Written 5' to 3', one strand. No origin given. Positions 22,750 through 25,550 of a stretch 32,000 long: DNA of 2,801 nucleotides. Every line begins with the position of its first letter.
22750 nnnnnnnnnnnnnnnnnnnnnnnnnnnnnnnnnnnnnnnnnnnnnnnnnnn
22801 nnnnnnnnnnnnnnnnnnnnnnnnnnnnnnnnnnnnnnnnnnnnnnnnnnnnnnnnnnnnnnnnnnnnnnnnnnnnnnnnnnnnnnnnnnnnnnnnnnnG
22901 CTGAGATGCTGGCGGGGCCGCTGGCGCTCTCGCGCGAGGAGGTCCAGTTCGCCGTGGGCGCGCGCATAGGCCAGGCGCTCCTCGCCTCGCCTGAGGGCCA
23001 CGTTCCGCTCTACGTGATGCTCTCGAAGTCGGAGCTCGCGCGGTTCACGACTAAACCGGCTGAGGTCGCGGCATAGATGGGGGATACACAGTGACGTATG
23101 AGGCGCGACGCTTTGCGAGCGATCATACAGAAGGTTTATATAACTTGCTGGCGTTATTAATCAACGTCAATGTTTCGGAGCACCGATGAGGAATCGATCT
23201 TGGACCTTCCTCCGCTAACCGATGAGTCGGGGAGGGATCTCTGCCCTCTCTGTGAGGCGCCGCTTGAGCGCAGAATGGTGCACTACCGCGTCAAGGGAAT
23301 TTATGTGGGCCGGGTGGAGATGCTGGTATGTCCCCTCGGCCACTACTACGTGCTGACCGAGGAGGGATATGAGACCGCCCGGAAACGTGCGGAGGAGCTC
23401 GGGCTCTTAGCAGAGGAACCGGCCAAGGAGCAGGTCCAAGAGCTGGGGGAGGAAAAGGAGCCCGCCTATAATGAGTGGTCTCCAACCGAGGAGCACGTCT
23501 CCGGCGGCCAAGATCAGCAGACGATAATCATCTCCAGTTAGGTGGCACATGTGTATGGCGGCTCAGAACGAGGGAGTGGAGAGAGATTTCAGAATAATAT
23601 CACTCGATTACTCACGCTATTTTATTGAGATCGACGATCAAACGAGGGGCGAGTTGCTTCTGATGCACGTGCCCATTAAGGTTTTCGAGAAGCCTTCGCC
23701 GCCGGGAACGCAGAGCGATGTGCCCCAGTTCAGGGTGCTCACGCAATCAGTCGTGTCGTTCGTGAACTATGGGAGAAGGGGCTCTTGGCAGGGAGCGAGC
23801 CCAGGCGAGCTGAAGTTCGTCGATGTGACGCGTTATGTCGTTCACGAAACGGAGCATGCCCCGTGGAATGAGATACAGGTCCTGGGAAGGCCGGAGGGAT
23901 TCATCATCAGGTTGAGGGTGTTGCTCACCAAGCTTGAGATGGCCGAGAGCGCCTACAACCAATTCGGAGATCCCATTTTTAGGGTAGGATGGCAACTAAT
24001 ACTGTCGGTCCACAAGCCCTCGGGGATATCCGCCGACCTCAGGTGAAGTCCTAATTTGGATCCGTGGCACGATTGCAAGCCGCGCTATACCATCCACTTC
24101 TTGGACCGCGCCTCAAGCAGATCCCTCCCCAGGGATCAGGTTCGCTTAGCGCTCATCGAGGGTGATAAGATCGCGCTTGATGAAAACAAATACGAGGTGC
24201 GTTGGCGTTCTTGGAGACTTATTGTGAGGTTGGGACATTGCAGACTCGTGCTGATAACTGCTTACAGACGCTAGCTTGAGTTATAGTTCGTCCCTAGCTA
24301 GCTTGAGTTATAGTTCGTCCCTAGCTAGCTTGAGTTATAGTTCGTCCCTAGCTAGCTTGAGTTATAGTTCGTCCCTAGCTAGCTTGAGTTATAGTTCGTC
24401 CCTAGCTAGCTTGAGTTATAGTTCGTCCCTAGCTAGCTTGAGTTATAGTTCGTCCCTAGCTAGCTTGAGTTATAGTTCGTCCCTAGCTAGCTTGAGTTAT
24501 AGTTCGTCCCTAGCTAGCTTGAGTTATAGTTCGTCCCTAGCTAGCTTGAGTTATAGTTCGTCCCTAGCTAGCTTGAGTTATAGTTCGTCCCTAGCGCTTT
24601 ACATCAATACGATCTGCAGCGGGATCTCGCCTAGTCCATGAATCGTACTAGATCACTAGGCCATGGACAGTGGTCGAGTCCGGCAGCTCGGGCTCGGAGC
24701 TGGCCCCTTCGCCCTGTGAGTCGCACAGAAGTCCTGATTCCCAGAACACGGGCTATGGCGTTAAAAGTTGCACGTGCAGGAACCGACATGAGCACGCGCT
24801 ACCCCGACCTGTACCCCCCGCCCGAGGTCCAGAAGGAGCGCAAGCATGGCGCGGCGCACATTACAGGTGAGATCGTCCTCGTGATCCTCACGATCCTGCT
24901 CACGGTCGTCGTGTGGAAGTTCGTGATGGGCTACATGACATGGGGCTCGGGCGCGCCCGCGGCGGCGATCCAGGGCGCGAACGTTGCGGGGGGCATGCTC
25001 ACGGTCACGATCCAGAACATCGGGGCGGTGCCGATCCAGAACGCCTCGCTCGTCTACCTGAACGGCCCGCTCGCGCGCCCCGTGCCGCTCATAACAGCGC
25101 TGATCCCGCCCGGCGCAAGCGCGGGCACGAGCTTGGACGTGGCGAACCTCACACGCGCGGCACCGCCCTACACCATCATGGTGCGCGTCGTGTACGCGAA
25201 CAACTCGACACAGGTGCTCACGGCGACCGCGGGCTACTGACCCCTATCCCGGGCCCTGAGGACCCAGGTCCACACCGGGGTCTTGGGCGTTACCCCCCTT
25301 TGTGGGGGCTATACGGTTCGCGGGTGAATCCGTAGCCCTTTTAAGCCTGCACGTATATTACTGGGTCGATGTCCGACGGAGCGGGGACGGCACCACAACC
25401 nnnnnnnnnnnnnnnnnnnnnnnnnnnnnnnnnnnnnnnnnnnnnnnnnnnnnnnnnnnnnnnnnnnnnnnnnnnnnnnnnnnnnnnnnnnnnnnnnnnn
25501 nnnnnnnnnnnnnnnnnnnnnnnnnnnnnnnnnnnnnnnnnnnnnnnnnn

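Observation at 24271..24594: Twelve perfect 27-bp tandem repeats: candidate iteron, centromere or protein-binding array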

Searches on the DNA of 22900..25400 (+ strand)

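Call 36: search_rna_families(source=window, start=22900, end=25400, threshold=evalue, max_evalue=1)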
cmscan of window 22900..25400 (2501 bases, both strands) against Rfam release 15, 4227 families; matches with E-value up to 1: 0.
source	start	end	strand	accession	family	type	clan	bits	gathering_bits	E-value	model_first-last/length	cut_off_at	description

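Call 42: search_dna_similar(query=window:23068-24785:+, collection=plasmids, mode=distant, max_rows=10)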
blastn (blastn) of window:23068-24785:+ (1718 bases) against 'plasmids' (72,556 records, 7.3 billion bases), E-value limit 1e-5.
No match.

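Call 43: search_dna_similar(query=window:23068-24785:+, collection=phages, mode=distant, max_rows=10)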
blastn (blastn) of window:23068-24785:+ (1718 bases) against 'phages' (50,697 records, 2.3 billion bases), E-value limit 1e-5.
No match.

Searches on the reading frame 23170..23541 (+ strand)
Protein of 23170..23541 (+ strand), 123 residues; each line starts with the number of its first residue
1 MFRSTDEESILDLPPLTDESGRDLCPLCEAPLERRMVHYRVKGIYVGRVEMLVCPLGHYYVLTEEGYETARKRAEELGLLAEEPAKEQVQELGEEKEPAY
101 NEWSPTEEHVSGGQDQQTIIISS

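Call 7: search_protein_families(library=pfam, proteins=[window:23170-23541:+], max_evalue=0.01)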
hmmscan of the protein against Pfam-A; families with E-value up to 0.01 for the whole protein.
window:23170-23541:+ (123 aa): 1 family
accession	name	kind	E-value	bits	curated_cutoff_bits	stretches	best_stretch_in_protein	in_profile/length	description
PF21302.3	Zn_ribbon_RlmA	-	0.005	17.2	27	0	25-40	3-18/44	RlmA, N-terminal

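Call 17: search_protein_families(library=ncbifam, proteins=[window:23170-23541:+], max_evalue=0.01)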
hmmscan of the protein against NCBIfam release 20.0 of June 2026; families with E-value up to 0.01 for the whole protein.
window:23170-23541:+ (123 aa): 0 families

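Call 62: predict_structure(alignment_id=A2)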
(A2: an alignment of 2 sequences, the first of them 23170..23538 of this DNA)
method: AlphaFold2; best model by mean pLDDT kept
length: 123 residues; sequences in the alignment: 2
mean_pLDDT: 60.1   pTM: 0.42
mean pLDDT of the five models: 60.1, 59.5, 57.9, 57.4, 50.5
residues with pLDDT >= 90: 0; 70-90: 53; 50-70: 19; < 50: 51
segments of 3 or more residues with pLDDT < 50: 1-9, 82-123
pLDDT, mean of each block of 10 residues (from residue 1): 41 73 83 81 75 77 67 73 42 37 39 40 33
secondary structure, 60 per line:
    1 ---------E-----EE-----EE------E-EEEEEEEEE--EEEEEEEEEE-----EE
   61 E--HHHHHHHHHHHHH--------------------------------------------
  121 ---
elements in order: E33-41 E44-53 E59-61 H64-76

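Call 67: fold_search(model_id=the predicted structure, library=pdb)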
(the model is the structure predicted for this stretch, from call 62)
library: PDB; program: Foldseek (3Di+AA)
matches with E <= 10: 423; with E <= 0.001: 0
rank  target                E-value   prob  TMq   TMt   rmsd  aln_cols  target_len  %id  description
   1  3gn5_B                1.4e-01  0.89  0.34  0.32   3.2        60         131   13  Structure of the E. coli protein MqsA (YgiT/b3021) (released 2010-01-12)
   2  2x5c_B                2.0e-01  0.51  0.22  0.26  10.0        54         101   20  Crystal structure of hypothetical protein ORF131 from Pyrobaculum Spherical Virus (released 2010-07-21)
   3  2x5c_A                2.2e-01  0.47  0.22  0.26  10.1        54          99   20  Crystal structure of hypothetical protein ORF131 from Pyrobaculum Spherical Virus (released 2010-07-21)
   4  3hi2_C                5.8e-01  0.44  0.31  0.52   3.4        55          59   13  Structure of the N-terminal domain of the E. coli antitoxin MqsA (YgiT/b3021) in complex with the E. coli toxin MqsR ( (released 2010-01-12)
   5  9dxd_A                5.8e-01  0.23  0.25  0.07  13.2        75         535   20  attLmm bound serine integrase and RDF complex in the pre-rotation state (released 2026-01-21)
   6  2ml5_MODEL_1_A        5.8e-01  0.04  0.14  0.11  16.1       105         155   16  NMR structure of protein ZP_02064002.1 from Bacteroides ovatus ATCC 8483 (released 2014-03-19)
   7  8hyn_A                6.5e-01  0.08  0.17  0.14  11.9        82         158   13  Bacterial STING from Riemerella anatipestifer (released 2024-01-10)
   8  8exp_A                7.0e-01  0.13  0.16  0.04  12.0        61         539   20  Cryo-EM structure of S. aureus BlaR1 with C2 symmetry (released 2023-01-11)
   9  1j8i_MODEL_1_A        7.0e-01  0.08  0.13  0.16  19.6        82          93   10  Solution Structure of Human Lymphotactin (released 2001-10-24)
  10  3s8r_A                7.0e-01  0.07  0.18  0.05  16.7        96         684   14  Crystal Structures of Glutaryl 7-Aminocephalosporanic Acid Acylase: Insight into Autoproteolytic Activation (released 2011-07-06)
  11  5n9d_A                7.4e-01  0.13  0.15  0.03  10.3        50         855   16  Crystal Structure of Drosophila DHX36 helicase in complex with GGGTTAGGGT (released 2018-03-14)
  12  4pz6_A                8.4e-01  0.05  0.13  0.06  12.1       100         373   12  PCE1 guanylyltransferase bound to SER2/SER5 phosphorylated RNA pol II CTD (released 2014-06-25)
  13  9y66_A                1.0e+00  0.16  0.26  0.07  14.0        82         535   17  attLsym bound serine integrase complex in the dimeric state (released 2026-02-04)
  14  5n8r_A                1.0e+00  0.12  0.16  0.03  10.1        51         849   16  Crystal Structure of Drosophilia DHX36 helicase in complex with GAGCACTGC (released 2018-03-14)
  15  4pz6_B                1.0e+00  0.04  0.13  0.06  11.9       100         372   12  PCE1 guanylyltransferase bound to SER2/SER5 phosphorylated RNA pol II CTD (released 2014-06-25)
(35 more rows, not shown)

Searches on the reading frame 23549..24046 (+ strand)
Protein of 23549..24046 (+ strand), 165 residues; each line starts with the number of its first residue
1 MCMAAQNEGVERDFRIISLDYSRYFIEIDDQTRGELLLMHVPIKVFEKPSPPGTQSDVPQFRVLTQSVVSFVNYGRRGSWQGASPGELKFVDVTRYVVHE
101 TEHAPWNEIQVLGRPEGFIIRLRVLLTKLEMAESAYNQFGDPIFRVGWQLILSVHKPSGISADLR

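Call 7: search_protein_families(library=pfam, proteins=[window:23549-24046:+], max_evalue=0.01)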
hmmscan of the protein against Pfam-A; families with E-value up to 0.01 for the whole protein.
window:23549-24046:+ (165 aa): 0 families

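Call 17: search_protein_families(library=ncbifam, proteins=[window:23549-24046:+], max_evalue=0.01)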
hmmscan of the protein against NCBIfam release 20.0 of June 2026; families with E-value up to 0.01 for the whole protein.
window:23549-24046:+ (165 aa): 0 families

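Call 24: find_homologous_proteins(query=window:23549-24046:+)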
Query window:23549-24046:+ (165 aa): 2 proteins with E <= 0.001 among 25 candidates.
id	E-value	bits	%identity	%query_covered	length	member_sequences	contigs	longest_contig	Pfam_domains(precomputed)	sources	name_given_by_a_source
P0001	5.2e-81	288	99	79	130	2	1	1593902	-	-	-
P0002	9.7e-44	167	60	77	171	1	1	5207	-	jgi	jgi:hypothetical protein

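Call 26: find_encoding_contigs(protein=P0002, flank=6000)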
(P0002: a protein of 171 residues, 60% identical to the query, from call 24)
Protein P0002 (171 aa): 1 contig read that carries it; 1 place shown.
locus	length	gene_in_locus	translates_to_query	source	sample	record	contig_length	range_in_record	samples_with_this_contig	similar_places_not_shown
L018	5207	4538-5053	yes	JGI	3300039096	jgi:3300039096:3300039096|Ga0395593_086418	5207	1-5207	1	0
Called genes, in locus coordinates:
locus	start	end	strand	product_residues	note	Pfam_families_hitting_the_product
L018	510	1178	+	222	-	PF04191:PEMT, PF04140:ICMT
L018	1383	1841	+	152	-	-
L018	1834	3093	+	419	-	-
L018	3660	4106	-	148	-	PF07790:Pilin_N (weak)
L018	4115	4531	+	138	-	-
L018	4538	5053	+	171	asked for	-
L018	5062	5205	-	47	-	?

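Call 53: search_protein_families(library=pfam, proteins=[L018:4538-5050:+, window:23549-24043:+, L018:4187-4531:+], max_evalue=1)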
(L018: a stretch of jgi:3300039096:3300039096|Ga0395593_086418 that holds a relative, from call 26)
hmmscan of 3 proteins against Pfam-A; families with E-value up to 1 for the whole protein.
L018:4538-5050:+ (171 aa): 0 families

window:23549-24043:+ (165 aa): 0 families

L018:4187-4531:+ (114 aa): 1 family
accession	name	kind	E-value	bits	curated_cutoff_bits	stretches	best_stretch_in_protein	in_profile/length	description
PF03119.21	DNA_ligase_ZBD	-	0.12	12.7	25.8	1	17-26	2-11/27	NAD-dependent DNA ligase C4 zinc finger domain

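Call 61: predict_structure(alignment_id=A3)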
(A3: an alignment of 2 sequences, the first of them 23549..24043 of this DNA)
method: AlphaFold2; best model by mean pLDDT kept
length: 165 residues; sequences in the alignment: 2
mean_pLDDT: 39.8   pTM: 0.35
mean pLDDT of the five models: 39.8, 35.0, 34.1, 31.8, 31.3
residues with pLDDT >= 90: 0; 70-90: 0; 50-70: 28; < 50: 137
segments of 3 or more residues with pLDDT < 50: 1-38, 55-62, 72-121, 123-134, 142-165
pLDDT, mean of each block of 10 residues (from residue 1): 26 35 29 41 53 45 52 37 29 27 39 42 47 54 47 43 25
secondary structure, 60 per line:
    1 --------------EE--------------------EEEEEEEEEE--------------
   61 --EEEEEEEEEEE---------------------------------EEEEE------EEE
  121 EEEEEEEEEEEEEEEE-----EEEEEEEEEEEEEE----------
elements in order: E37-46 E63-73 E107-111 E118-136 E142-155

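Call 69: search_protein_representatives(protein=window:23549-24046:+)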
Query: 165 residues. Proteins with E-value up to 0.001 (for the whole library): 23; up to 1e-10: 4; up to 1e-30: 2. The best 23 are listed.
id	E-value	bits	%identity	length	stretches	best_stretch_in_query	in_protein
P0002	3.1e-44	166.7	62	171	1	9-137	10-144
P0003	1.4e-38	148.4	26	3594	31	21-60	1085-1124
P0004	1.7e-22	96.1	37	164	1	9-158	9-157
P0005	7.0e-14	68.0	74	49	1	119-165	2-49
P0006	1.6e-10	57.1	30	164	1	13-161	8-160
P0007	2.1e-10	56.7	34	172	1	10-144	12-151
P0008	5.3e-10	55.4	31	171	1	11-144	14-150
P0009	7.2e-10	55.0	37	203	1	10-146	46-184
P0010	7.1e-09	51.7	29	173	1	10-152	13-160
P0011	4.3e-08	49.2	32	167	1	12-154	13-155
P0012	6.3e-08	48.7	31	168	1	9-147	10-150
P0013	3.1e-07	46.4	30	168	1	10-156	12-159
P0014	4.0e-07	46.0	30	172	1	14-148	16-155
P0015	1.4e-06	44.3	33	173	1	10-147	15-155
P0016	1.4e-06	44.3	31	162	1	12-144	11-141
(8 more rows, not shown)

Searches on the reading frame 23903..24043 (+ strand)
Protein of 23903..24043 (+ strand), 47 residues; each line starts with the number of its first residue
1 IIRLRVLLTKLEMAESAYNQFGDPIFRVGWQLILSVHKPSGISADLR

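Call 70: find_homologous_proteins(query=window:23903-24043:+, max_evalue=0.01)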
Query window:23903-24043:+: no candidate shares three 5-residue words with the query. No homologue found.

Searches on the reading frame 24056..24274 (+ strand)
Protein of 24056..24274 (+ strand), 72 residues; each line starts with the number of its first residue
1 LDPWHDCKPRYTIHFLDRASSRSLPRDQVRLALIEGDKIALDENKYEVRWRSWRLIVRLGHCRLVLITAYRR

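Call 7: search_protein_families(library=pfam, proteins=[window:24056-24274:+], max_evalue=0.01)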
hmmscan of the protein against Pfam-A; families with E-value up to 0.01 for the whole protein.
window:24056-24274:+ (72 aa): 1 family
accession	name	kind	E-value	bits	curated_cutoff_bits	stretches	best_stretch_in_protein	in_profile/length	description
PF14076.12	DUF4258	-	3.7e-05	24.4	25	1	11-71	1-71/71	Domain of unknown function (DUF4258)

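Call 17: search_protein_families(library=ncbifam, proteins=[window:24056-24274:+], max_evalue=0.01)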
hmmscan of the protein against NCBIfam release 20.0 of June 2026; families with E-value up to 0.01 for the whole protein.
window:24056-24274:+ (72 aa): 0 families
